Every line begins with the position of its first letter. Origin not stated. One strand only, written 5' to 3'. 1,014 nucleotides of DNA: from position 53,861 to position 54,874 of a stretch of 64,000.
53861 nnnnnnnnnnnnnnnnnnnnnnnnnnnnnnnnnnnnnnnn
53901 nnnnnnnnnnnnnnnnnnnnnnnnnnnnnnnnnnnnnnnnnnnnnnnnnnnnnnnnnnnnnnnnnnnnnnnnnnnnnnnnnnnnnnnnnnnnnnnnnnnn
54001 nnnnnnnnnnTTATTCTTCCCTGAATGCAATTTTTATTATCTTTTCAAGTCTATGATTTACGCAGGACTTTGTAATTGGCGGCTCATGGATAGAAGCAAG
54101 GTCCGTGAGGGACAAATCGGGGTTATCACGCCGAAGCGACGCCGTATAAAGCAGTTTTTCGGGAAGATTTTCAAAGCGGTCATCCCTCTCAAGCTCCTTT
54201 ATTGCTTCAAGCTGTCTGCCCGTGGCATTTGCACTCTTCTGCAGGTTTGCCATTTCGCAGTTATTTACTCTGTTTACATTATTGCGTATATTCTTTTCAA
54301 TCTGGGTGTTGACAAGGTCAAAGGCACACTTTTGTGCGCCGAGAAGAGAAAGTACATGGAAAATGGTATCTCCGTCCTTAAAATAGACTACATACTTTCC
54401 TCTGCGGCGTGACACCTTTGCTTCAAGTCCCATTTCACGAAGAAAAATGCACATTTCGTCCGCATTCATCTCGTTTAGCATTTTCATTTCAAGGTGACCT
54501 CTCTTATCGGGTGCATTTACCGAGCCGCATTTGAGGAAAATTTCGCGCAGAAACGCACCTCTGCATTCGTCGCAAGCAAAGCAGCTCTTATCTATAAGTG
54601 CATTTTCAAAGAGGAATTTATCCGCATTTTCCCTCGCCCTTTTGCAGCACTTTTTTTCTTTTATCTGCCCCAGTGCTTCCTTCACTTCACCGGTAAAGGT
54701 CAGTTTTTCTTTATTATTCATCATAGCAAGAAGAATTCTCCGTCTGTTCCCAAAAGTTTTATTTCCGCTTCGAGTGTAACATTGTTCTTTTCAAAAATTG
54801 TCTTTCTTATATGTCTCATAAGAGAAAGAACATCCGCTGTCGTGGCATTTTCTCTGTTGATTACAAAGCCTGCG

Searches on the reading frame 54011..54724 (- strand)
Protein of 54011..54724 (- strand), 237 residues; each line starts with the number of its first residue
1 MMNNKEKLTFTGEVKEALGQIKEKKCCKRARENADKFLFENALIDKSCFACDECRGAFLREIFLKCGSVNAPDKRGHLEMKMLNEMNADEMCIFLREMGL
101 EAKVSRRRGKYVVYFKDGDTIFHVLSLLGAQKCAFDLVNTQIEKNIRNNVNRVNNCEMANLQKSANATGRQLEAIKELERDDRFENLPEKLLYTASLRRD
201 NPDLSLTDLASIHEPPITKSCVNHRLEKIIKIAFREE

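Call 28: find_encoding_contigs(protein=window:54011-54724:-, flank=3000, max_places=10)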
Protein window:54011-54724:- (237 aa): 6 contigs read that carry it; 2 places shown.
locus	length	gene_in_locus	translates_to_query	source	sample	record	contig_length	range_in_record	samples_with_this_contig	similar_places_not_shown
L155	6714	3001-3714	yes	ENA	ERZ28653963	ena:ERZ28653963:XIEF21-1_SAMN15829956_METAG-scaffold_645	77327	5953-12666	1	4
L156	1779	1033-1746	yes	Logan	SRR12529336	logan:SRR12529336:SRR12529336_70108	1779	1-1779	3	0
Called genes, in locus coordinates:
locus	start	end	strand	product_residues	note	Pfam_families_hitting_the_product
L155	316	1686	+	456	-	PF03448:MgtE_N, PF00571:CBS, PF01769:MgtE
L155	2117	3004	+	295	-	PF01565:FAD_binding_4, PF02873:MurB_C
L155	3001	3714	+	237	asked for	PF14527:LAGLIDADG_WhiA, PF02650:HTH_WhiA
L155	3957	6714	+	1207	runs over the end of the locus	PF02811:PHP, PF07733:DNA_pol3_alpha, PF17657:DNA_pol3_finger, PF14579:HHH_6, PF01336:tRNA_anti-codon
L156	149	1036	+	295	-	PF01565:FAD_binding_4, PF02873:MurB_C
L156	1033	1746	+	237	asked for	PF14527:LAGLIDADG_WhiA, PF02650:HTH_WhiA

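Call 29: find_related_loci(query=window:54011-54724:-, collection=genome_contigs, flank=2500)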
Query window:54011-54724:- (237 aa) in genome_contigs; peptide patterns used: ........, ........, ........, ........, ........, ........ (x = any residue, [..] = any of these).
151 stretches matched a pattern; 3 encode a relative of the query (tblastn E <= 1e-3); 3 distinct loci.
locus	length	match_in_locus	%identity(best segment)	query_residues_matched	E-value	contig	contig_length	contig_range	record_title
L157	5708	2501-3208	82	1-236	8e-123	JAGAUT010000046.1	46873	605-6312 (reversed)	MAG: Clostridia bacterium isolate RGIG8792 Water_deer_Colon.Co__c739583, whole genome shotgun sequence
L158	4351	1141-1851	81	1-237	3e-122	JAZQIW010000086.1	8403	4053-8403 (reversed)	MAG: Eubacteriales bacterium isolate T1900044622_TS20190088.MAGScoT_cleanbin_000013 SGB_903_k141_140739, whole genome sh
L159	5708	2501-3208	80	1-236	3e-119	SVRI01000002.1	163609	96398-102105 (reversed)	MAG: Oscillospiraceae bacterium isolate SIG639 NODE_358_length_163609_cov_3.984078, whole genome shotgun sequence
